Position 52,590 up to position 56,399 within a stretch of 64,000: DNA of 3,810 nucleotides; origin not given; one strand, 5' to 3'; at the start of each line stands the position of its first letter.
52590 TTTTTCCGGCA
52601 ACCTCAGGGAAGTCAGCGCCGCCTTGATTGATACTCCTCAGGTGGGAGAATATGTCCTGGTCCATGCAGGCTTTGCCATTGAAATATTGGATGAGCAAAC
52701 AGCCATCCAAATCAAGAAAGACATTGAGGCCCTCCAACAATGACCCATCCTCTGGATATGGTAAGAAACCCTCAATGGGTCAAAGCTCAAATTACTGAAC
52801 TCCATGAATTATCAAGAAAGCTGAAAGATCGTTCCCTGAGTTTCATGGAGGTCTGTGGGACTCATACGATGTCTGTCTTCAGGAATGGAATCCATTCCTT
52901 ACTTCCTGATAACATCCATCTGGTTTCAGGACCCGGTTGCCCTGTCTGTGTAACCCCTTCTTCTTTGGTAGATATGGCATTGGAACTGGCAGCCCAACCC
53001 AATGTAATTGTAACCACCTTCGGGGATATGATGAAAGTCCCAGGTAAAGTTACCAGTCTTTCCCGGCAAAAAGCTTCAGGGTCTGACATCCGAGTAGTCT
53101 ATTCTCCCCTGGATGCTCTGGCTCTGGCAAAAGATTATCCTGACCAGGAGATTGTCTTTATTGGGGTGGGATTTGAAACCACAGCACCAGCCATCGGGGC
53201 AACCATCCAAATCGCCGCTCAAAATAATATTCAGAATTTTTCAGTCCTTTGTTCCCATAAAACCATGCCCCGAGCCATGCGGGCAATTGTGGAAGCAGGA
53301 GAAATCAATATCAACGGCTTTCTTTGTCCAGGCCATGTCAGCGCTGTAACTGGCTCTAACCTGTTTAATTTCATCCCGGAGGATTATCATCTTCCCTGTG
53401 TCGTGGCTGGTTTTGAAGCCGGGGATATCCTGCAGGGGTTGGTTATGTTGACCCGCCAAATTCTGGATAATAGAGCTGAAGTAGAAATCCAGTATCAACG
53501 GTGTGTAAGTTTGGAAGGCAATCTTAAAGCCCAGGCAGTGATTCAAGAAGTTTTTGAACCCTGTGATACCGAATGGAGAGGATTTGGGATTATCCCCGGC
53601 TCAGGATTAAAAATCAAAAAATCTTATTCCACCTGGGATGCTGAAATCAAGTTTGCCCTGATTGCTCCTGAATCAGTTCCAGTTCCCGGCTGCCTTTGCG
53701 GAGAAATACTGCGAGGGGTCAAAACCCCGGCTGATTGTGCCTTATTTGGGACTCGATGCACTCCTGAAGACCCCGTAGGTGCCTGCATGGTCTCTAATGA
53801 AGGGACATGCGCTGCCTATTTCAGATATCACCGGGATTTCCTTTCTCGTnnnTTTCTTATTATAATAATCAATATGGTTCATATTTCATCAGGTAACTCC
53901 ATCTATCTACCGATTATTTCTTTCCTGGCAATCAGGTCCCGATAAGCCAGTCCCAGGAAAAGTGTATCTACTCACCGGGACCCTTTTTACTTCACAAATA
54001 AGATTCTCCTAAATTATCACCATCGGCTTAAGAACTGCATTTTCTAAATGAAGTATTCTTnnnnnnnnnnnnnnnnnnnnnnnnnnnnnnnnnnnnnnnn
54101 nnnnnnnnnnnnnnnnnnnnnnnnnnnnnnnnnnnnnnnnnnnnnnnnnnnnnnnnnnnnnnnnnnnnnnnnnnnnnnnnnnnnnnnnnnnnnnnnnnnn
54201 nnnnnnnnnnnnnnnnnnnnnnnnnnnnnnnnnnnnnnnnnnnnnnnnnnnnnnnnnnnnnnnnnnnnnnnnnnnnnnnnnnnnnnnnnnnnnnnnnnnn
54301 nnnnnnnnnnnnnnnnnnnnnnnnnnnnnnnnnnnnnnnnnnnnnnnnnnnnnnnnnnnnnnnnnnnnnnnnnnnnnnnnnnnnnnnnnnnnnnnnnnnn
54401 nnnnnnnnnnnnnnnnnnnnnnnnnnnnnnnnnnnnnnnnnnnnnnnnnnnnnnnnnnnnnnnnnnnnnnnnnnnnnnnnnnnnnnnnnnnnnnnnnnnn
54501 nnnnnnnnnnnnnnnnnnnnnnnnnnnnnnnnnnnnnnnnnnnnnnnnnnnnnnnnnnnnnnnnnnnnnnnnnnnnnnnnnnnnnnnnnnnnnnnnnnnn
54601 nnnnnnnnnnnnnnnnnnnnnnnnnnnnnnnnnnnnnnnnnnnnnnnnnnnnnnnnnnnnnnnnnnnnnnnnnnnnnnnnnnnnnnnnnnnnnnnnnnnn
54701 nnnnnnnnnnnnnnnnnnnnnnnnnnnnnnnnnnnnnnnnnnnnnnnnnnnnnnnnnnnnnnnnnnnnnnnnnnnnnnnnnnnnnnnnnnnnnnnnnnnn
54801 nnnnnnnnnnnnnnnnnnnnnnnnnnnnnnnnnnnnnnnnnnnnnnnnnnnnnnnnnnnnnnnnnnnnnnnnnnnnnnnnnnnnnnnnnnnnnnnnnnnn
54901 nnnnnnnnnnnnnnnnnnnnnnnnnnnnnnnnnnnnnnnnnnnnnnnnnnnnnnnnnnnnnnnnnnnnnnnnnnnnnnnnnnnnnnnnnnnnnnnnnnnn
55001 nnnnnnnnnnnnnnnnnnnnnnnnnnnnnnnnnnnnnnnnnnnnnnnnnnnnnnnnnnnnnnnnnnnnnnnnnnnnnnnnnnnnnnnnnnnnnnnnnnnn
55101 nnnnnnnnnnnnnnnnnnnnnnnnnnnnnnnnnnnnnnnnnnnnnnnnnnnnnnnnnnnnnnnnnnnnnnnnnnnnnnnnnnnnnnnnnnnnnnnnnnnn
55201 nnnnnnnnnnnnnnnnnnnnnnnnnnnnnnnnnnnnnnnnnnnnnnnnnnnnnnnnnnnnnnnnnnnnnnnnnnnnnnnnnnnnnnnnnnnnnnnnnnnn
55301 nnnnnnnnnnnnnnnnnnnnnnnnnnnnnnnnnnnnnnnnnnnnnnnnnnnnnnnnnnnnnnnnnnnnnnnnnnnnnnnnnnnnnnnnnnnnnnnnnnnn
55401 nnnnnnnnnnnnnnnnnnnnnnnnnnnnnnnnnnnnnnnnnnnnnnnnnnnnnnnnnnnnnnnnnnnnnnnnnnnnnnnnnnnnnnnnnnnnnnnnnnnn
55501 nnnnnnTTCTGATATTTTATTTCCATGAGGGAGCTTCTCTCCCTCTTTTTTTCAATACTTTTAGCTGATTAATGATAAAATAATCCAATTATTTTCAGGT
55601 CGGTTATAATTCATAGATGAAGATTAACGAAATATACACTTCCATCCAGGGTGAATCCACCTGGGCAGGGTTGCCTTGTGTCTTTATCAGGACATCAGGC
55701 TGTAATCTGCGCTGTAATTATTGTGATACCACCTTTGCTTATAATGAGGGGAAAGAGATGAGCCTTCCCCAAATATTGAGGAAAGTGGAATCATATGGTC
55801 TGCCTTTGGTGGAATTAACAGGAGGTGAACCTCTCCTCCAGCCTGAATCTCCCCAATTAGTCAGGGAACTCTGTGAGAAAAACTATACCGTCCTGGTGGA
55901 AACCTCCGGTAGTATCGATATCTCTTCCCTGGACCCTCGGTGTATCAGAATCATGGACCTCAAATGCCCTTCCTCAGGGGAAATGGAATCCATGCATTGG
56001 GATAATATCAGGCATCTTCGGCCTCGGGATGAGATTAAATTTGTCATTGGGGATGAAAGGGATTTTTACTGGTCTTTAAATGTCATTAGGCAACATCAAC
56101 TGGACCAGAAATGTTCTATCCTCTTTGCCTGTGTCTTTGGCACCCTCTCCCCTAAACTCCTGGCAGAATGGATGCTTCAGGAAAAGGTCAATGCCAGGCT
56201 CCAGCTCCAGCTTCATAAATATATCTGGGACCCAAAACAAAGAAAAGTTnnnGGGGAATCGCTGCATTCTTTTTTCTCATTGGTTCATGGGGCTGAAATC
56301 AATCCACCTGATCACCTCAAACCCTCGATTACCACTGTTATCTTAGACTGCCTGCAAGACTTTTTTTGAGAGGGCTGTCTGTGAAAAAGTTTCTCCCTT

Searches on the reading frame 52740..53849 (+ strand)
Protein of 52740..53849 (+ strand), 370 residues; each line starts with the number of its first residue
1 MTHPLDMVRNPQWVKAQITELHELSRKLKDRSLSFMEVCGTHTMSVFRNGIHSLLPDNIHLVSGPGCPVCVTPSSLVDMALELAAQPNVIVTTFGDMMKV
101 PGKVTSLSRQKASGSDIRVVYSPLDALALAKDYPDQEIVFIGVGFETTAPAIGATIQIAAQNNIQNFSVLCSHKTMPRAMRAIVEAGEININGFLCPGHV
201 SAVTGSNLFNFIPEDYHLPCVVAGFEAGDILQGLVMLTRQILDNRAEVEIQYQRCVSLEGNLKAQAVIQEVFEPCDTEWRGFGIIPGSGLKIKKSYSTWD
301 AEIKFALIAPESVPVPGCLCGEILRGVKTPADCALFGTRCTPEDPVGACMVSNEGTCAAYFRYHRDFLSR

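Call 55: list_cluster_members(proteins=[window:55617-56249:+, window:52740-53849:+, window:60391-61518:-, P0001, P0057, P0010])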
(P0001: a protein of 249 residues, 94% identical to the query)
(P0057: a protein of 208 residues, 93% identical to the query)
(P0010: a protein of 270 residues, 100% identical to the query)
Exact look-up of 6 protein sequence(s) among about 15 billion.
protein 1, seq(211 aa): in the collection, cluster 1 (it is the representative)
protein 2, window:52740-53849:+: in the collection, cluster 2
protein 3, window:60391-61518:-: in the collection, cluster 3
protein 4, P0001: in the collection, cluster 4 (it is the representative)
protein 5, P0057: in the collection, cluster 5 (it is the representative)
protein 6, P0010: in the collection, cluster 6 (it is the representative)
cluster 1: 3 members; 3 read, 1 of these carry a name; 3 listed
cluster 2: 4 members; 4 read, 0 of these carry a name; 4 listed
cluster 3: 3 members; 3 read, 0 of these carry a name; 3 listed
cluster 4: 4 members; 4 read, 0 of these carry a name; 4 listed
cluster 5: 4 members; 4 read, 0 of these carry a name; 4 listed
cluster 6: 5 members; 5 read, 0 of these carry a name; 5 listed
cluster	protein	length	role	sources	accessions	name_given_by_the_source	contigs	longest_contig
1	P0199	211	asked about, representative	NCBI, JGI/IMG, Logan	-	-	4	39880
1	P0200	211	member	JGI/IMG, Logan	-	7-carboxy-7-deazaguanine synthase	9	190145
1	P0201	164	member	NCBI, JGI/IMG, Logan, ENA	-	-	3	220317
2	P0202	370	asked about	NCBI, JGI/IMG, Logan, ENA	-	-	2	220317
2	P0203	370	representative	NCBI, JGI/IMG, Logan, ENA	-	-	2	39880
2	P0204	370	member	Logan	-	-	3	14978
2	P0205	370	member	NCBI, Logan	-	-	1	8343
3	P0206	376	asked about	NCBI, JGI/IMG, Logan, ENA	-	-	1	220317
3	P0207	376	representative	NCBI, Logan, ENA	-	-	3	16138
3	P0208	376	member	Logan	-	-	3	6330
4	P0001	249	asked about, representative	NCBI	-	-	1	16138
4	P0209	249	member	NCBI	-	-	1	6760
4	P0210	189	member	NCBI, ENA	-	-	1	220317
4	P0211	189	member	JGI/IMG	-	-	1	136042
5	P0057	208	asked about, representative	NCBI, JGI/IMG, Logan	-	-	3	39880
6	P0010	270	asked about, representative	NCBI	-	-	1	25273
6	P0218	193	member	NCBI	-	-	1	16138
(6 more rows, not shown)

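Call 84: search_protein_families(library=pfam, max_evalue=0.1, proteins=[P0218])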
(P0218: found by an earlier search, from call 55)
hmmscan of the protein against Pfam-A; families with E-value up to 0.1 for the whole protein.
P0218 (193 aa): 0 families

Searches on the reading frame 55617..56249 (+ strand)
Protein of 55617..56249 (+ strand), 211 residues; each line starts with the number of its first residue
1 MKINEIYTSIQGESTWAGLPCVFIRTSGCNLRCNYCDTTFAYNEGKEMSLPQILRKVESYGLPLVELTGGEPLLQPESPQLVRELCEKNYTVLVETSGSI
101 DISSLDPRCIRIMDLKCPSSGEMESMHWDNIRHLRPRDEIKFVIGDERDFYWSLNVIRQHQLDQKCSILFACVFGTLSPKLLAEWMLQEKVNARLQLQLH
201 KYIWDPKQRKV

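Call 62: find_encoding_contigs(protein=P0213, flank=1000, max_places=6)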
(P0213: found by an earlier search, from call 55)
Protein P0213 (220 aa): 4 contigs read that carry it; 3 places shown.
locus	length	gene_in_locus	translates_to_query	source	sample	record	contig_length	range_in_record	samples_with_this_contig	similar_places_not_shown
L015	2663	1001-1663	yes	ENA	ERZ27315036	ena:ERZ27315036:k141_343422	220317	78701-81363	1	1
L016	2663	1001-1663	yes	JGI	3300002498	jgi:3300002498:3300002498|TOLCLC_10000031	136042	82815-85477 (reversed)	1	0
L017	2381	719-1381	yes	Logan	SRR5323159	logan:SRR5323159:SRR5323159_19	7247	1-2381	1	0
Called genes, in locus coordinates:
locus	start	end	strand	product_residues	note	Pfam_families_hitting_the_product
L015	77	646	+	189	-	PF25023:TEN_YD-shell (weak)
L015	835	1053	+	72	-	-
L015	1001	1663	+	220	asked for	-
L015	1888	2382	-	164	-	-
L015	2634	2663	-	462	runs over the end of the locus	PF01554:MatE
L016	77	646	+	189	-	PF25023:TEN_YD-shell (weak)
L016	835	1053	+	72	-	-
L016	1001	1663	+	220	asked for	-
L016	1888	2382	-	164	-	-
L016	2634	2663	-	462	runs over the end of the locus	PF01554:MatE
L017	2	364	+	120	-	?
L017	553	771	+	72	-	-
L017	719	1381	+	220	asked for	-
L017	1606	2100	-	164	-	-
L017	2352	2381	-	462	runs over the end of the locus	PF01554:MatE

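Call 84: search_protein_families(library=pfam, max_evalue=0.1, proteins=[P0218])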
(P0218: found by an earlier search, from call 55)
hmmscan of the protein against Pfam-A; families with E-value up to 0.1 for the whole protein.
P0218 (193 aa): 0 families
